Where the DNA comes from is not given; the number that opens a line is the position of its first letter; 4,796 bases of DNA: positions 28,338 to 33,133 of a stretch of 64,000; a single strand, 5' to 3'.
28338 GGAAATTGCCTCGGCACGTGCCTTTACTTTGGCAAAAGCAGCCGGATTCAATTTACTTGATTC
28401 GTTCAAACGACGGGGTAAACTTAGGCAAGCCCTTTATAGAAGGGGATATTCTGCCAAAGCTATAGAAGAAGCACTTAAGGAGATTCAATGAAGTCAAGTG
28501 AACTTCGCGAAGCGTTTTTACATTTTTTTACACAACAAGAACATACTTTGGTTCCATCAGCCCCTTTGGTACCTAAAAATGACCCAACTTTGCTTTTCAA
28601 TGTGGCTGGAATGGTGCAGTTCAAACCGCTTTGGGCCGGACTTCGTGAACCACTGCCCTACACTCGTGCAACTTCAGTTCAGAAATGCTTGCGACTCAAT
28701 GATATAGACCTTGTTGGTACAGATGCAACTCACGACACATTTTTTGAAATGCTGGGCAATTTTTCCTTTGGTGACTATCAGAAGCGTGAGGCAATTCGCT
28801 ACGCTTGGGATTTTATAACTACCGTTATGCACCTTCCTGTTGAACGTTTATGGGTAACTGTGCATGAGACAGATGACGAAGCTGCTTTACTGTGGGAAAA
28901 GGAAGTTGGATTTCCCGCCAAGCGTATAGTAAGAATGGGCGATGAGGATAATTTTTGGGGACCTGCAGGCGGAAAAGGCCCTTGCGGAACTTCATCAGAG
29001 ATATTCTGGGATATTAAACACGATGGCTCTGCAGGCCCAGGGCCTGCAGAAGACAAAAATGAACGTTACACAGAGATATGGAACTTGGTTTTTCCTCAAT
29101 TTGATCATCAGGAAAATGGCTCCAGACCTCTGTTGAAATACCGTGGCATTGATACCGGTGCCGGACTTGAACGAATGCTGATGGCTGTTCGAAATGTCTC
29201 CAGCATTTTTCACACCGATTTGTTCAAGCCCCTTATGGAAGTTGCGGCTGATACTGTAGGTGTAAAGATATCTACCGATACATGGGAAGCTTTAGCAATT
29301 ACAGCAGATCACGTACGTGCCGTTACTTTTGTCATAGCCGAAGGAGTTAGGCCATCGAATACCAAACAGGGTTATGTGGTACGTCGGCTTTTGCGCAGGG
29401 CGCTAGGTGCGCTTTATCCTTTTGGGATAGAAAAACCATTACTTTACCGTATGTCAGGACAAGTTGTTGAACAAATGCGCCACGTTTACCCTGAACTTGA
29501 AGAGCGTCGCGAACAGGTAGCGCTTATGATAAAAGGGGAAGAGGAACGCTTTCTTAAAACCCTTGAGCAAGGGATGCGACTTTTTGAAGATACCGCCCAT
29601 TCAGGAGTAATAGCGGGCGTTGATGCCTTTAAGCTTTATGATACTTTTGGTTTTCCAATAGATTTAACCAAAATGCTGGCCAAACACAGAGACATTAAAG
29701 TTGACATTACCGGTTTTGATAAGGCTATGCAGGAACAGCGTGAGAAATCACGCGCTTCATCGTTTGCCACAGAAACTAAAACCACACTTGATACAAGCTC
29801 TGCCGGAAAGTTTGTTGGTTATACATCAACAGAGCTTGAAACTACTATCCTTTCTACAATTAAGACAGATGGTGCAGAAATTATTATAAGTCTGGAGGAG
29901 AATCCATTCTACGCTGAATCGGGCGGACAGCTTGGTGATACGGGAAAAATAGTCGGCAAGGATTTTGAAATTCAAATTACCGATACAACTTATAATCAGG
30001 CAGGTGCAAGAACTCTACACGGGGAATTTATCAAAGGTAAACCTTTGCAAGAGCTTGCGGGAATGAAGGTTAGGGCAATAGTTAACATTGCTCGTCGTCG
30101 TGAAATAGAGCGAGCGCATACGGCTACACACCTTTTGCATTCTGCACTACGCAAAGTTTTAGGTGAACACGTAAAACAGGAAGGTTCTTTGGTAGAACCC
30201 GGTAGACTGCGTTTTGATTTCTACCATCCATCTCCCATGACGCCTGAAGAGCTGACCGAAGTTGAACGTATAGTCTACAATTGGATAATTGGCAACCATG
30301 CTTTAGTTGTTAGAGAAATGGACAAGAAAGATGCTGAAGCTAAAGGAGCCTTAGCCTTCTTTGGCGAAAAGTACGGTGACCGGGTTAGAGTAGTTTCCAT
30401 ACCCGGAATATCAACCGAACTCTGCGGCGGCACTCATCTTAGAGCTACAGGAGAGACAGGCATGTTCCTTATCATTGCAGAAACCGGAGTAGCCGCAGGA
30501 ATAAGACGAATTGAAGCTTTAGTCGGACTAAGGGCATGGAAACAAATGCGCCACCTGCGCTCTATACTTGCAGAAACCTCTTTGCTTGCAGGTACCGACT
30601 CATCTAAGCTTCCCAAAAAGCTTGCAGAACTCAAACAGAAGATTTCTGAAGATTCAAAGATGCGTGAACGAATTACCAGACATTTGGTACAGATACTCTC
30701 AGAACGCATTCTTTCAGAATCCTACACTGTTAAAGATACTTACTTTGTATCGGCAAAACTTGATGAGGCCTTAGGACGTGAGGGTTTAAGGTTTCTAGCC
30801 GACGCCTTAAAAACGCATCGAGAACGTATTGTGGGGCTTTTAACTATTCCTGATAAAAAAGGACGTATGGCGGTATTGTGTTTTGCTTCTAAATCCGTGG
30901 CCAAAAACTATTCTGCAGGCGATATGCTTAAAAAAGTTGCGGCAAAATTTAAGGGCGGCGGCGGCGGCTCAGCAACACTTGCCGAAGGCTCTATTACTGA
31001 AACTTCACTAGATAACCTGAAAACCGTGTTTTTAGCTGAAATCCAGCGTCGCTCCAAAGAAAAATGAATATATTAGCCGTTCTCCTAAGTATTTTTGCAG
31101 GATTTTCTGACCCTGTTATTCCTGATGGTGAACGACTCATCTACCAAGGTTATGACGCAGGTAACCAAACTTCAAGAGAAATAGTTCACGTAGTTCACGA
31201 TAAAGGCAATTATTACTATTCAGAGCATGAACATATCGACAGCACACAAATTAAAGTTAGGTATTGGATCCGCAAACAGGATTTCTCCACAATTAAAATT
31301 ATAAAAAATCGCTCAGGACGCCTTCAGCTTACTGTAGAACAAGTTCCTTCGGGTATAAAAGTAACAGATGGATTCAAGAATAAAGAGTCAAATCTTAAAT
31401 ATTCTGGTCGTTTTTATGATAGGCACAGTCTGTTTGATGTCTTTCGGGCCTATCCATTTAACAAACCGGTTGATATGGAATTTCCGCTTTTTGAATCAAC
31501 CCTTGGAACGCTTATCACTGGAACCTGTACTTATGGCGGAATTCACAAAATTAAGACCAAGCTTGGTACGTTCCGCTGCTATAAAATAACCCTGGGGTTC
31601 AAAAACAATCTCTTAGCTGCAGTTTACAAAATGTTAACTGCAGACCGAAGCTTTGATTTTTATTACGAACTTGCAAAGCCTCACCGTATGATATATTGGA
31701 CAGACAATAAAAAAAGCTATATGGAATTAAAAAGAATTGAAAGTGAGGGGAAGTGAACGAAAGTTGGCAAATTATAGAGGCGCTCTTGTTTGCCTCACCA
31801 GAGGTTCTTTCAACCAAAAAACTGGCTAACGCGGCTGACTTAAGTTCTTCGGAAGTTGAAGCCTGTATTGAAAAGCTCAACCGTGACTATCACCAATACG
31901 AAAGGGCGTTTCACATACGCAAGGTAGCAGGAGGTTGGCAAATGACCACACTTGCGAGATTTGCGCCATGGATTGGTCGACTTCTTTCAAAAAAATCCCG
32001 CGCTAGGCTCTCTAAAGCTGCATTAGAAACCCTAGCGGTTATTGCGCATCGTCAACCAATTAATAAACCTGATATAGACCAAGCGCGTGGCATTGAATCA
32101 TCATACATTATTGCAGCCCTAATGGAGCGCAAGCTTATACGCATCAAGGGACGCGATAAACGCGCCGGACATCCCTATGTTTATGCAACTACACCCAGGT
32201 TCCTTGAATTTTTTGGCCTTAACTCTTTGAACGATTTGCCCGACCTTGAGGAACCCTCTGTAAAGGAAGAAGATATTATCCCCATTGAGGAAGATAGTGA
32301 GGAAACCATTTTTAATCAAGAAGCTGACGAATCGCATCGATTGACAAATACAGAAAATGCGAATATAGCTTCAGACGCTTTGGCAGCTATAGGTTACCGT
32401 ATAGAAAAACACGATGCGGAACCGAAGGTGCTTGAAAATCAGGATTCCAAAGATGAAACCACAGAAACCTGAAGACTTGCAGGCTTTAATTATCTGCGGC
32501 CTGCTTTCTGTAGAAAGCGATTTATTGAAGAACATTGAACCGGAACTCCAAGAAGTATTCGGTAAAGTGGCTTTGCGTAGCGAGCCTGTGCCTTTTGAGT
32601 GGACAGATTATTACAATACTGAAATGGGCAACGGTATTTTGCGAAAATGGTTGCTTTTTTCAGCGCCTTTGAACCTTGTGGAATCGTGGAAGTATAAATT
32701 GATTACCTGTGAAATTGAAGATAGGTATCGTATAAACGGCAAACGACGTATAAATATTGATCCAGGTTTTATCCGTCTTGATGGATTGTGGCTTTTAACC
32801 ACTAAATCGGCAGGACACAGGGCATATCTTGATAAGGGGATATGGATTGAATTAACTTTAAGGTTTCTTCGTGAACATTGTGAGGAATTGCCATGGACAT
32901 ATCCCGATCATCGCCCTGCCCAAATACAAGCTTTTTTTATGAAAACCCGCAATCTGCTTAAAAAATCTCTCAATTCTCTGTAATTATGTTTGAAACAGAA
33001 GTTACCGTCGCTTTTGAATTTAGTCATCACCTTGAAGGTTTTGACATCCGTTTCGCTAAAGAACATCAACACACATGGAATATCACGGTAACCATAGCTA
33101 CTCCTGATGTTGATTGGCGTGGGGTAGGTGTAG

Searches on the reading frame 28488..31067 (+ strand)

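Call 12: search_protein_families(library=pfam, proteins=[window:28488-31067:+])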
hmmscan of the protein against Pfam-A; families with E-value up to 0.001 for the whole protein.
window:28488-31067:+ (859 aa): 3 families
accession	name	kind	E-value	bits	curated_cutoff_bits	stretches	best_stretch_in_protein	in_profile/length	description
PF01411.24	tRNA-synt_2c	-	2.9e-164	548.1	30.3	1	5-533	1-549/552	tRNA synthetases class II (A)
PF07973.19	tRNA_SAD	-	2.2e-13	50.4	24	1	633-676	1-44/44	Threonyl and Alanyl tRNA synthetase second additional domain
PF02272.25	DHHA1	-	3.2e-08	34.4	25.9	1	753-850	4-98/102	DHHA1 domain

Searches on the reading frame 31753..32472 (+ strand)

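Call 12: search_protein_families(library=pfam, proteins=[window:31753-32472:+])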
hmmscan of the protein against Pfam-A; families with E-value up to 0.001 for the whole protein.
window:31753-32472:+ (239 aa): 1 family
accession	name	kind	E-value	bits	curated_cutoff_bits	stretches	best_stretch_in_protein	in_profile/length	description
PF04079.22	SMC_ScpB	-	1.3e-50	171.6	27.4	1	7-165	2-160/160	Segregation and condensation complex subunit ScpB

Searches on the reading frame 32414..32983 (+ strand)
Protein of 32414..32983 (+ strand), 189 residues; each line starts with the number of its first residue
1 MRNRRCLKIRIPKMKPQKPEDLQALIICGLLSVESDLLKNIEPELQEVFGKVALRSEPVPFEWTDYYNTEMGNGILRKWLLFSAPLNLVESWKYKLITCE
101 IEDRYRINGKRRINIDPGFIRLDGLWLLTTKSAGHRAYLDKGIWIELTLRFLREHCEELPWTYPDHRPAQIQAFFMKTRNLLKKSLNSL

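Call 12: search_protein_families(library=pfam, proteins=[window:32414-32983:+])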
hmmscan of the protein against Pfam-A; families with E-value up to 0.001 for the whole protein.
window:32414-32983:+ (189 aa): 1 family
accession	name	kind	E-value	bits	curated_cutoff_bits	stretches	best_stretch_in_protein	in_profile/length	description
PF14385.11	DUF4416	-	3.8e-44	150.9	27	1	25-180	4-160/162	Domain of unknown function (DUF4416)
